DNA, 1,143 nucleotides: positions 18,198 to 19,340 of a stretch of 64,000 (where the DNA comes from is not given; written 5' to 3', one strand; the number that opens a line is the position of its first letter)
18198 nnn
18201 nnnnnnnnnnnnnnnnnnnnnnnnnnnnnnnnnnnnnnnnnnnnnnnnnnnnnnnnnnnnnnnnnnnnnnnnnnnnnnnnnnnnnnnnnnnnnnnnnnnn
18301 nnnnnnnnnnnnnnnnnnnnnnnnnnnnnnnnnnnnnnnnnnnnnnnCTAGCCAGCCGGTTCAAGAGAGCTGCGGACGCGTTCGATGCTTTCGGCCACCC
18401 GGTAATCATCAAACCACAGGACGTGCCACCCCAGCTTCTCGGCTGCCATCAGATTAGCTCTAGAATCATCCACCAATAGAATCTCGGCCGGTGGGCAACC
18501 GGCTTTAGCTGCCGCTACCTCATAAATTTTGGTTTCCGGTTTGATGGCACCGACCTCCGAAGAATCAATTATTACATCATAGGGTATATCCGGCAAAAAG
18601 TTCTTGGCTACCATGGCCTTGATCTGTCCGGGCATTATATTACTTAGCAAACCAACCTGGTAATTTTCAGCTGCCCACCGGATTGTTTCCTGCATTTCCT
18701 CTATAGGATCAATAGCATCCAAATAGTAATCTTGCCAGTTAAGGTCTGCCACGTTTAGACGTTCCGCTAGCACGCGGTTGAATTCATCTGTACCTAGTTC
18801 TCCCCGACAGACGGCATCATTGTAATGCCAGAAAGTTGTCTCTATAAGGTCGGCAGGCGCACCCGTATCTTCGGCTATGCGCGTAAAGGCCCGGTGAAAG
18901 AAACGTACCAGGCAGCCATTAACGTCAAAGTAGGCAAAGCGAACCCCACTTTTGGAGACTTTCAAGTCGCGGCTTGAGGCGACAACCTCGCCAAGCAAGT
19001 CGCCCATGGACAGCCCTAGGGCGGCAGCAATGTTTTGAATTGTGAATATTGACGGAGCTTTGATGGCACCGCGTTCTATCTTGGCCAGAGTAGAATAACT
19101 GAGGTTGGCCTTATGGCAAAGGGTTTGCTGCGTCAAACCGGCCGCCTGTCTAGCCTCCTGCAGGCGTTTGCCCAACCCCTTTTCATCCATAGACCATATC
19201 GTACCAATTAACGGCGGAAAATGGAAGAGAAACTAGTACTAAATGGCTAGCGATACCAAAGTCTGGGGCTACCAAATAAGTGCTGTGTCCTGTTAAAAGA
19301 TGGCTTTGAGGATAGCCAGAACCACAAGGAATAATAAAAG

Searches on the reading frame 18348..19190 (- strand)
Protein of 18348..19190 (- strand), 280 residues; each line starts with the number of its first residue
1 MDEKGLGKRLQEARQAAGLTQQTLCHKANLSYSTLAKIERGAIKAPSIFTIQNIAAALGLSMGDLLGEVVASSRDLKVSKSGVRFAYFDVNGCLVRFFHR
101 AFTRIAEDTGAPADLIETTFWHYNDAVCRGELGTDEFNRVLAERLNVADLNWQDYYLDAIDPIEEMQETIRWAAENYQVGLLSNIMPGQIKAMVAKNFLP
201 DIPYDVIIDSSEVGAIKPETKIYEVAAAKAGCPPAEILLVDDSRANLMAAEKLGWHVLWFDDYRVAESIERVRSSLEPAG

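Call 62: search_protein_families(library=pfam, proteins=[window:18348-19190:-], max_evalue=0.001)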
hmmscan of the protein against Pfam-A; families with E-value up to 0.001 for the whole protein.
window:18348-19190:- (280 aa): 6 families
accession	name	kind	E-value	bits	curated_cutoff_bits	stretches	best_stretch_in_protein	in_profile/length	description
PF01381.28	HTH_3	-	3.4e-13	49.8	23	1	10-65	1-55/55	Helix-turn-helix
PF00702.32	Hydrolase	-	2.1e-11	45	26.4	1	88-254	6-191/191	haloacid dehalogenase-like hydrolase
PF13419.12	HAD_2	-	7e-11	43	23.8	1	151-259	68-177/178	Haloacid dehalogenase-like hydrolase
PF13560.12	HTH_31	-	9.6e-11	42.3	27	1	6-66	2-61/64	Helix-turn-helix domain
PF13443.12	HTH_26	-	2e-08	34.8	22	1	9-66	1-58/63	Cro/C1-type HTH DNA-binding domain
PF12844.13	HTH_19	-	0.00071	19.9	30.2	0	7-66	1-59/64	Helix-turn-helix domain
